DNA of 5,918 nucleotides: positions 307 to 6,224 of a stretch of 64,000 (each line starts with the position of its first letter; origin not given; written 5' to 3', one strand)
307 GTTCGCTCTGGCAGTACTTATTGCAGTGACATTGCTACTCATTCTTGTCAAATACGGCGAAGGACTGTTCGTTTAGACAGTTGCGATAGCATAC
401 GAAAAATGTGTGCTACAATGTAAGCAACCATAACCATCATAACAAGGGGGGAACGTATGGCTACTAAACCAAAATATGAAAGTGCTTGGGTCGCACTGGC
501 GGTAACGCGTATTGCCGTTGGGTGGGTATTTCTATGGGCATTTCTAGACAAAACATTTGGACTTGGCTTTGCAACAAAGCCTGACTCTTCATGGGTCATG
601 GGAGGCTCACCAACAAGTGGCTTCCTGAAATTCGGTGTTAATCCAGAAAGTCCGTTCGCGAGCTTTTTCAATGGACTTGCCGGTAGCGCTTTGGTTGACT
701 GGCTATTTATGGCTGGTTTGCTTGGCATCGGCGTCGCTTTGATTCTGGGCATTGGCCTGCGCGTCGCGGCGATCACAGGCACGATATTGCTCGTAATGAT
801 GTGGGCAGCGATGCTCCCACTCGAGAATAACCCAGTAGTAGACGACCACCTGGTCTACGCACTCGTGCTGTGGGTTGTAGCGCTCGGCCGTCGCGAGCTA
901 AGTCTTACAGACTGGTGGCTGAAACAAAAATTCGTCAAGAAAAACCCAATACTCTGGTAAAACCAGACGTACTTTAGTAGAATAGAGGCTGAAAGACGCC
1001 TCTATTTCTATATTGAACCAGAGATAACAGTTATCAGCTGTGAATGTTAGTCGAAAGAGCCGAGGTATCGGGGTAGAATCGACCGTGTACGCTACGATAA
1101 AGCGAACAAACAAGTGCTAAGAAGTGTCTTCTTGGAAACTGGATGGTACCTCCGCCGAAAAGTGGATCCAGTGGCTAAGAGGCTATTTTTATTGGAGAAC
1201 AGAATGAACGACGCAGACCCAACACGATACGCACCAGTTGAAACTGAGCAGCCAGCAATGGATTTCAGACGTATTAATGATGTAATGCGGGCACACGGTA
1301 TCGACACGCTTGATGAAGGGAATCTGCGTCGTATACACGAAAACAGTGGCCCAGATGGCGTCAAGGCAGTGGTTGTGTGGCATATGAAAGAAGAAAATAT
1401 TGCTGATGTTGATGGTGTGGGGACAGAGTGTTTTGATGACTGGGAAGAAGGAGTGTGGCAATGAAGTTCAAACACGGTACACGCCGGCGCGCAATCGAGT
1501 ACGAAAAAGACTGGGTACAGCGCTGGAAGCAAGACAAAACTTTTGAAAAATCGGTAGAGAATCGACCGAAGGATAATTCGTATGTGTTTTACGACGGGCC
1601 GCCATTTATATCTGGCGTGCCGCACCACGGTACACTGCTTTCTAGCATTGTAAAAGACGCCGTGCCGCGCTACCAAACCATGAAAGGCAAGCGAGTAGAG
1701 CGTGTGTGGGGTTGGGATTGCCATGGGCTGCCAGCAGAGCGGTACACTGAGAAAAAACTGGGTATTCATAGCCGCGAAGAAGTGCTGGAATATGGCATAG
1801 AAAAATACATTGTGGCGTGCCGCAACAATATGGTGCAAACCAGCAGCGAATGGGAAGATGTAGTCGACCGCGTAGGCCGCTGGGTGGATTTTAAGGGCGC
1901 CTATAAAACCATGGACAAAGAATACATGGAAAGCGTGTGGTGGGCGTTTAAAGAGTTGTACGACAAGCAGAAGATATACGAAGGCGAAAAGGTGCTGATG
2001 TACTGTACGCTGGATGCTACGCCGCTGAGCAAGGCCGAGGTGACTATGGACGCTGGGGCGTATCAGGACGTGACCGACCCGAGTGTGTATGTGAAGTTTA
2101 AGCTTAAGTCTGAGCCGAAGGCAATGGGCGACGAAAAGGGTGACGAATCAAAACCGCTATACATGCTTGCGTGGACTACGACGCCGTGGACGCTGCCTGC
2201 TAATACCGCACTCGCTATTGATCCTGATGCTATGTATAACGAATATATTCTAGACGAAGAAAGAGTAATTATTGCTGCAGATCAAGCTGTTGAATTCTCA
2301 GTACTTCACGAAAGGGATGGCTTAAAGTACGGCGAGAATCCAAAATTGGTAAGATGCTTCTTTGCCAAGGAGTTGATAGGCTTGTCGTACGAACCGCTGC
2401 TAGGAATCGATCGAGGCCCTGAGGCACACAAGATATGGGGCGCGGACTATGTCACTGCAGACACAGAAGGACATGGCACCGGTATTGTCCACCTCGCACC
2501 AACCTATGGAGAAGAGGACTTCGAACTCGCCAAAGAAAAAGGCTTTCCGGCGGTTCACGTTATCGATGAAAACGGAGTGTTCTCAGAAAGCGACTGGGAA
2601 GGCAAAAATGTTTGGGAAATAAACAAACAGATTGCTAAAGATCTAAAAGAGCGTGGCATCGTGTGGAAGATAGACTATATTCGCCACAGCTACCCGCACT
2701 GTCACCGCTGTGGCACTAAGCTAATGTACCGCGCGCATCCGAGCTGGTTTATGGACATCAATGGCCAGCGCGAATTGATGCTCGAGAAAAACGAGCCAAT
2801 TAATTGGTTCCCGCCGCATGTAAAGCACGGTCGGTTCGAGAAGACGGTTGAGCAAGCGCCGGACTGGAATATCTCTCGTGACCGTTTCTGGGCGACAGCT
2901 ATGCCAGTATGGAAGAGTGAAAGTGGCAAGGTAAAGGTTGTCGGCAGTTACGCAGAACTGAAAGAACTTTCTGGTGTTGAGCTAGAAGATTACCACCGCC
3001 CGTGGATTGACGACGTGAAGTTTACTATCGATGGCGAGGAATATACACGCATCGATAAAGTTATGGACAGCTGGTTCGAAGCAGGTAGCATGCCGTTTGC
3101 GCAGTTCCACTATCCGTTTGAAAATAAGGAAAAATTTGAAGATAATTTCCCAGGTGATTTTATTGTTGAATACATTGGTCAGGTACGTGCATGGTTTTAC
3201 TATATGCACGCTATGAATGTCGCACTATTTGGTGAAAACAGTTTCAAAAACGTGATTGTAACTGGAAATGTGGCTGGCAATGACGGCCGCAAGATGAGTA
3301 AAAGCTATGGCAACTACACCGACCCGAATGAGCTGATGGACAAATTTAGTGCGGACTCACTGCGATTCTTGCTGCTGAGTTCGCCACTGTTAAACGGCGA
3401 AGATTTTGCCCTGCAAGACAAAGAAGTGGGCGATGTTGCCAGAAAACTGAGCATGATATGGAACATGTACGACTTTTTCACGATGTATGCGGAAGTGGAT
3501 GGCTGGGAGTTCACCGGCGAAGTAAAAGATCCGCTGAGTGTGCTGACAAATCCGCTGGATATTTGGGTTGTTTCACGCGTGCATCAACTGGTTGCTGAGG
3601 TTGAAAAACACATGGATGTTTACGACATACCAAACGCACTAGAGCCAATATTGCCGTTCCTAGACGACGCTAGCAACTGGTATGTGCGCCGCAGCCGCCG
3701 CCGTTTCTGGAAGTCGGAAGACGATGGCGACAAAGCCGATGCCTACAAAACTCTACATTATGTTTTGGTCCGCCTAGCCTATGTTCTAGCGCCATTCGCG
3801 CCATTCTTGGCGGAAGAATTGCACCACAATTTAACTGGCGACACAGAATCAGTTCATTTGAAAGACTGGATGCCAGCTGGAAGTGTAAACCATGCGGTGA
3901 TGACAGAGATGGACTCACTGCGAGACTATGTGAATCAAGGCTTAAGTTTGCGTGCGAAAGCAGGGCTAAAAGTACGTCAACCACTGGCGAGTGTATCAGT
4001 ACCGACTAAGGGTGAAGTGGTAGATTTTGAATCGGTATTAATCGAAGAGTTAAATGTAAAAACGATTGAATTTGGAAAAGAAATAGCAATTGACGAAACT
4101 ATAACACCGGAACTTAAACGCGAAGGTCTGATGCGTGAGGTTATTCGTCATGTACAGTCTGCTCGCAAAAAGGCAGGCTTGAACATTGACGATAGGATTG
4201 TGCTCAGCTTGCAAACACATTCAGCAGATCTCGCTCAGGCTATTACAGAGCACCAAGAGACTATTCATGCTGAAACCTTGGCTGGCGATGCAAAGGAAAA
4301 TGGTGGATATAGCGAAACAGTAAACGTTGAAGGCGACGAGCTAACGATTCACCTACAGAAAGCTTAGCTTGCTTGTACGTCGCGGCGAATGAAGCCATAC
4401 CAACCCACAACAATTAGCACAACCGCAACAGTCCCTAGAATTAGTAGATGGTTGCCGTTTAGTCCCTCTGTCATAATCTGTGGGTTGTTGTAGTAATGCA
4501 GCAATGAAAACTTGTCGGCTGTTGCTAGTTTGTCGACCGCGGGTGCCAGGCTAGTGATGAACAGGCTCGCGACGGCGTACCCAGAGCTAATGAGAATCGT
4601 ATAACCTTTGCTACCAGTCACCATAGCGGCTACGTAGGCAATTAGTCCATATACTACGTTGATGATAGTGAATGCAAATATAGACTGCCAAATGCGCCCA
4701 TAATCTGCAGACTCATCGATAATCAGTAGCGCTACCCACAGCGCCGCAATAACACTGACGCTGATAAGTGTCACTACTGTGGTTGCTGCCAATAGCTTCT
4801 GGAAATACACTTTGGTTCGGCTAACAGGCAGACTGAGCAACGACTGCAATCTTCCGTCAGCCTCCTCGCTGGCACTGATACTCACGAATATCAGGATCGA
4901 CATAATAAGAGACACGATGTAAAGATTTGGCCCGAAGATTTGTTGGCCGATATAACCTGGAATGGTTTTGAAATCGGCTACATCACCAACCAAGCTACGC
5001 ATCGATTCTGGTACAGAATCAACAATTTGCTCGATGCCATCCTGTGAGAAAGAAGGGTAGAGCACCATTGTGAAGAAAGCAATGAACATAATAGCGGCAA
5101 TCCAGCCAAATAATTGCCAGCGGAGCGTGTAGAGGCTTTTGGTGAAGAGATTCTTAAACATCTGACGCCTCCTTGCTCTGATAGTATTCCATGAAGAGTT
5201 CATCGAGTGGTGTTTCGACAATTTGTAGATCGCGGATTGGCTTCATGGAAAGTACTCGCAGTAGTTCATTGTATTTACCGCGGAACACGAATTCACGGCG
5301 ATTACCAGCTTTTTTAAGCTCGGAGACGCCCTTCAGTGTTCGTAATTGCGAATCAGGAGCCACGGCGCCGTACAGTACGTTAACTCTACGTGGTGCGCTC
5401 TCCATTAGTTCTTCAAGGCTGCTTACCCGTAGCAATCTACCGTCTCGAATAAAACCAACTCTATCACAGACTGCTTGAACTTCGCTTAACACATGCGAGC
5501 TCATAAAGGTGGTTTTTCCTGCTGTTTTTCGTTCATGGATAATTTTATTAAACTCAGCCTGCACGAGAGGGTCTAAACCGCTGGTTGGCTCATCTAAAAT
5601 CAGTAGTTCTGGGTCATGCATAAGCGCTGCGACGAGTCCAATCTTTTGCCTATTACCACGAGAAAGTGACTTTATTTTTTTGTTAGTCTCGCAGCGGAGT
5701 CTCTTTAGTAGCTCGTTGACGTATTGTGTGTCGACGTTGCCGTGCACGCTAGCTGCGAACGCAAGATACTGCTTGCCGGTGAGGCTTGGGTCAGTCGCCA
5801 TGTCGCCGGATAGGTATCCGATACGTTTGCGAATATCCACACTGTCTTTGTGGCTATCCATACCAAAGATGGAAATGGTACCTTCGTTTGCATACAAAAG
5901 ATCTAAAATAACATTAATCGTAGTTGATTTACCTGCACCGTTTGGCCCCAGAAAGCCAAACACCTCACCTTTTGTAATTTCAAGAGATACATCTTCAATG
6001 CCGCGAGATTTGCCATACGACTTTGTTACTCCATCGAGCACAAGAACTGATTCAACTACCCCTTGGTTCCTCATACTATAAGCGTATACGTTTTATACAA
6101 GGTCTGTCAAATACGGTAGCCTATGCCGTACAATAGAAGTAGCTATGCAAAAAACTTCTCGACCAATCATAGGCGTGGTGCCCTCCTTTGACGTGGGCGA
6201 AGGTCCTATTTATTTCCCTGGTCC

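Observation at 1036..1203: T-box-like element with a perfect UGGUACC bulge upstream of the ileS unit, apparently acting on translation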

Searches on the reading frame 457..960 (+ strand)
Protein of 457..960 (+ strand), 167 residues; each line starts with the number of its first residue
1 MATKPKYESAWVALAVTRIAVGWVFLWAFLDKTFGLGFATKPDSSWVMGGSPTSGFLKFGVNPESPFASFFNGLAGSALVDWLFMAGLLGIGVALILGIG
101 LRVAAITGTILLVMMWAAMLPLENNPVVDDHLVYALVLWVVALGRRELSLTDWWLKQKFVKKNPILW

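Call 7: search_protein_families(library=pfam, proteins=[window:457-960:+])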
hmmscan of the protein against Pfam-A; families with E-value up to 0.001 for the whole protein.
window:457-960:+ (167 aa): 1 family
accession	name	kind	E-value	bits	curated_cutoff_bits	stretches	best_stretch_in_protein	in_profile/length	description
PF07681.17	DoxX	-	9.7e-05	23.4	23.6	0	14-118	2-82/85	DoxX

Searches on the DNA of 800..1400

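Call 3: search_rna_families(source=window, start=800, end=1400, threshold=evalue, max_evalue=10, show_alignments=3)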
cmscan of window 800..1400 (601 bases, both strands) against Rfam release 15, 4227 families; matches with E-value up to 10: 1.
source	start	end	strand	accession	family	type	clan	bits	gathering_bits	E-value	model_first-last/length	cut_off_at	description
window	903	943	-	RF00572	SNORD66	Gene; snRNA; snoRNA; CD-box;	-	17.5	32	0.39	1-76/76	no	Small nucleolar RNA SNORD66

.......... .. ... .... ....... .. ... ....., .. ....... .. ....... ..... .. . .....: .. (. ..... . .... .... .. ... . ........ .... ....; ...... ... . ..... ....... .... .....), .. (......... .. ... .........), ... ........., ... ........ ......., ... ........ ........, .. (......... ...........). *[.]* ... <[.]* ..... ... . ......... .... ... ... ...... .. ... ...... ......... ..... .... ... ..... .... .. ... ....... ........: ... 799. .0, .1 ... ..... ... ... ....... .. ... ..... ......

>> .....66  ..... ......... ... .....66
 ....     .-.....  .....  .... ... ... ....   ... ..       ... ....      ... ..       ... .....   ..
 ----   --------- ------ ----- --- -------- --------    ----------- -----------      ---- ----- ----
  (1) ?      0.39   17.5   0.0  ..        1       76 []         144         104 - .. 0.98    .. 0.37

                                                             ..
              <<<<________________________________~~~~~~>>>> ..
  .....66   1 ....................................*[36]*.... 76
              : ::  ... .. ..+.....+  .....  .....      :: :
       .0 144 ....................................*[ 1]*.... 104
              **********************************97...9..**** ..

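Call 73: search_rna_families(source=window, start=1012, end=1195, threshold=evalue, max_evalue=10, show_alignments=1)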
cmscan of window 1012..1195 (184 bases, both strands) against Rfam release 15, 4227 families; matches with E-value up to 10: 2.
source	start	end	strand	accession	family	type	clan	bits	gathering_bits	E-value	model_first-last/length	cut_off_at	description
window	1012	1173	+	RF00230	T-box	Cis-reg; leader;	-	24.5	93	0.0006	37-219/219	5'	T-box leader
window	1149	1168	-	RF01149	sR10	Gene; snRNA; snoRNA; CD-box;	-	8.2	45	7.8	35-54/54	no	Small nucleolar RNA sR10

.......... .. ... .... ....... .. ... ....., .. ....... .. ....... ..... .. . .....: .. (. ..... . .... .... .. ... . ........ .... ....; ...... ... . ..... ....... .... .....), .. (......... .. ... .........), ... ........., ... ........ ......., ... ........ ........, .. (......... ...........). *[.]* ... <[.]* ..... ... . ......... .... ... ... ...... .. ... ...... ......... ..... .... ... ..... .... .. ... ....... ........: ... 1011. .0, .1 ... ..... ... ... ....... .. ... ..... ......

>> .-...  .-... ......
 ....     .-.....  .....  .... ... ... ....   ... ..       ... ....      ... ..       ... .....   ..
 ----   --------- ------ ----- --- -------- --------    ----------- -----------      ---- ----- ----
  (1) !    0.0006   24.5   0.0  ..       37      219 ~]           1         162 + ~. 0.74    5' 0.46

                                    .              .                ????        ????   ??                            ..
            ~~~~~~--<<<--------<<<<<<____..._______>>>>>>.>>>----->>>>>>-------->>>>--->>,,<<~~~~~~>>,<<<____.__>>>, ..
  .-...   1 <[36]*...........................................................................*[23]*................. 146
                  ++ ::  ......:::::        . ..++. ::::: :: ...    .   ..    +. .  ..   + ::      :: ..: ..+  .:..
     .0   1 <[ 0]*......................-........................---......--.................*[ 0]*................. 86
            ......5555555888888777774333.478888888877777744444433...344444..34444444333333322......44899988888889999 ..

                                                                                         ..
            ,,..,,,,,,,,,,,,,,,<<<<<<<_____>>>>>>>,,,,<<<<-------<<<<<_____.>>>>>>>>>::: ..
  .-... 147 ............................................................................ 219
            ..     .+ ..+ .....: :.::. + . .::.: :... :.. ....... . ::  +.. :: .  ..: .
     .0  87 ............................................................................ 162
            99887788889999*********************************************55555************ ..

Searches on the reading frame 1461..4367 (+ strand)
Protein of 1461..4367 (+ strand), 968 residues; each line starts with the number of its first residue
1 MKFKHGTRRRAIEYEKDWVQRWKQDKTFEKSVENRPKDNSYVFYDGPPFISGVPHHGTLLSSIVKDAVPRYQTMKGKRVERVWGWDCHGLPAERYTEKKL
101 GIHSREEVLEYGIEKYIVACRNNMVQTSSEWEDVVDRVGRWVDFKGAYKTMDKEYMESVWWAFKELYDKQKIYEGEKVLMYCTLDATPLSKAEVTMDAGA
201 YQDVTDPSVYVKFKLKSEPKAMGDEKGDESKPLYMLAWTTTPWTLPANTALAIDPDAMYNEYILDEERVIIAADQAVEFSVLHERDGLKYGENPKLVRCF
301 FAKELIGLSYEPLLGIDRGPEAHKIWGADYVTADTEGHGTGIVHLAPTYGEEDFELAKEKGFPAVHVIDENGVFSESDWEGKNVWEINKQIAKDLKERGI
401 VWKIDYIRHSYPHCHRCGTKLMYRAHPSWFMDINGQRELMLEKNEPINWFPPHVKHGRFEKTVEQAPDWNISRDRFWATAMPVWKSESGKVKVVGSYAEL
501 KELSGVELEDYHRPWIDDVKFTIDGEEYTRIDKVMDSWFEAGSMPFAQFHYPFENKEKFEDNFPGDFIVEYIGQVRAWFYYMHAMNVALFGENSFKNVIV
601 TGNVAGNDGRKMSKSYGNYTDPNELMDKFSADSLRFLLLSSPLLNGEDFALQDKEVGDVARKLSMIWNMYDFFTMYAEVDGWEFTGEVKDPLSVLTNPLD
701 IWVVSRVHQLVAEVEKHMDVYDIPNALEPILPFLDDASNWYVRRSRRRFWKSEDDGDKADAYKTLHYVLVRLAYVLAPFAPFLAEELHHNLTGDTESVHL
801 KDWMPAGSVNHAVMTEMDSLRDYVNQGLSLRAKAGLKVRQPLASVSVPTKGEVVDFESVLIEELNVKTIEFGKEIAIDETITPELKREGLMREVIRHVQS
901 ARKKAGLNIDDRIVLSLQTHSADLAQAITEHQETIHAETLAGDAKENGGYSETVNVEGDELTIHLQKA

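Call 7: search_protein_families(library=pfam, proteins=[window:1461-4367:+])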
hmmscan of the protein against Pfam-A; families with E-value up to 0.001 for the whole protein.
window:1461-4367:+ (968 aa): 5 families
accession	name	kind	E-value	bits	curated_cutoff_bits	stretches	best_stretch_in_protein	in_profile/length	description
PF00133.28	tRNA-synt_1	-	1.6e-116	389.9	22.7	1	18-645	2-409/414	tRNA synthetases class I (I, L, M and V)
PF08264.19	Anticodon_1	-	3.6e-26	92.3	25.1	1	700-842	1-144/148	Anticodon-binding domain of tRNA ligase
PF19302.4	DUF5915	-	2.5e-21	76.6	27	1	857-967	80-194/195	Domain of unknown function (DUF5915)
PF09334.17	tRNA-synt_1g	-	4.8e-17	62.2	20.1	2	48-196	8-137/391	tRNA synthetases class I (M)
PF01921.24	tRNA-synt_1f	-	0.00021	20.8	27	0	608-642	279-313/360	tRNA synthetases class I (K)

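Call 46: search_protein_families(library=ncbifam, proteins=[window:1461-4367:+], max_evalue=1e-10)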
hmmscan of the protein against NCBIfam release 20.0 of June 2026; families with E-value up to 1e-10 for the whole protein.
window:1461-4367:+ (968 aa): 15 families
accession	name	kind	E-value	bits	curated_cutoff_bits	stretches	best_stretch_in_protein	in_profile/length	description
TIGR00392.1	ileS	equivalog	3e-232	773.4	621.4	1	12-852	9-854/861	isoleucine--tRNA ligase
NF000257.1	MupA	exception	3.6e-189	630.8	1900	1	18-875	12-850/1024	mupirocin-resistant isoleucine--tRNA ligase MupA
NF000258.1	MupB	exception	1.9e-186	621.9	1900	1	14-870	8-847/1033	mupirocin-resistant isoleucine--tRNA ligase MupB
TIGR00422.1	valS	equivalog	4.2e-117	392.3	612.1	2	338-947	266-853/863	valine--tRNA ligase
NF009687.0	PRK13208.1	equivalog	8.1e-113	378.2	738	2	337-872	264-789/801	valine--tRNA ligase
NF004349.1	PRK05729.1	equivalog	9.6e-101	338.4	704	2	337-869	259-767/860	valine--tRNA ligase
NF040702.1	ileS_w_GNAT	exception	1.9e-81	274.2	1999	2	326-880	496-1050/1100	isoleucine--tRNA ligase, N-acetyltransferase domain-containing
NF008957.0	PRK12300.1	subfamily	9.6e-52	176.1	677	2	11-353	6-321/946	leucine--tRNA ligase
NF011492.0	PRK14900.1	equivalog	1.3e-51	175.6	1783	1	338-818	276-740/1044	valine--tRNA ligase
NF000540.1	alt_ValS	exception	1.3e-51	175.5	900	2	377-851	335-804/827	valine--tRNA ligase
TIGR00395.1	leuS_arch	equivalog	1e-50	172.7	648.5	2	13-354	2-316/938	leucine--tRNA ligase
TIGR00396.1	leuS_bact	equivalog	7.2e-34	117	548.4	1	11-197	3-169/843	leucine--tRNA ligase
TIGR00398.1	metG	equivalog_domain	5.6e-26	91.3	336.35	1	592-798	309-508/530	methionine--tRNA ligase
NF008900.0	PRK12267.1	equivalog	2.5e-19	69.3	598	1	534-799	224-484/648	methionine--tRNA ligase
NF001100.0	PRK00133.1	equivalog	2.9e-17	62.5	587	1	412-798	173-509/676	methionine--tRNA ligase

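Call 49: find_encoding_contigs(protein=window:1461-4367:+, flank=1500, max_places=3)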
Protein window:1461-4367:+ (968 aa): no gene with exactly this product is on record in the collection.

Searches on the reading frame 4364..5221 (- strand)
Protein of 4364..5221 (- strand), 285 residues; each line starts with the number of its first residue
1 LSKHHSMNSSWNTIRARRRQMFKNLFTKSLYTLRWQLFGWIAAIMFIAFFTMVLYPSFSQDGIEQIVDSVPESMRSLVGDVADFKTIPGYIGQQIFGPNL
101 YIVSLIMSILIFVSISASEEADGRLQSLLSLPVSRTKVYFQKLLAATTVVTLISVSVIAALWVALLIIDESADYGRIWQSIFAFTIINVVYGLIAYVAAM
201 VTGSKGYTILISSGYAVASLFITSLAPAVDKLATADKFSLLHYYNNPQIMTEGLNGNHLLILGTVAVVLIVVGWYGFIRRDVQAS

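Call 7: search_protein_families(library=pfam, proteins=[window:4364-5221:-])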
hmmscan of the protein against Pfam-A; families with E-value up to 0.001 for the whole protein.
window:4364-5221:- (285 aa): 3 families
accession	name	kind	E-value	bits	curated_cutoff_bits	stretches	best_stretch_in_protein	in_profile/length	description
PF12679.13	ABC2_membrane_2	-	7.9e-15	55.3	27.2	1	24-282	2-283/283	ABC-2 family transporter protein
PF12730.13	ABC2_membrane_4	-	2.2e-07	31.5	27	1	93-207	49-165/179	ABC-2 family transporter protein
PF13346.12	ABC2_membrane_5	-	1.6e-05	25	25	1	100-242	39-167/205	ABC-2 family transporter protein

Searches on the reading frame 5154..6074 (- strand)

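Call 7: search_protein_families(library=pfam, proteins=[window:5154-6074:-])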
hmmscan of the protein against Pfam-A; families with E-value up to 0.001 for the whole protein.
window:5154-6074:- (306 aa): 5 families
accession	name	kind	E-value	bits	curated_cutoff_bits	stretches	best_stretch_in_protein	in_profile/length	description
PF00005.33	ABC_tran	-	2.4e-28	99.9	25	1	27-165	2-137/137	ABC transporter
PF13304.12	AAA_21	-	9.7e-12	46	27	1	136-194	237-298/304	AAA domain, putative AbiEii toxin, Type IV TA system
PF13476.12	AAA_23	-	0.00049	21.2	27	1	24-67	8-50/201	AAA domain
PF13555.12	AAA_29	-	0.00089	19.4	27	0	31-64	17-50/61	P-loop containing region of AAA domain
PF13514.12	AAA_27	-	0.00099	19.2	22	0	27-62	15-52/206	AAA domain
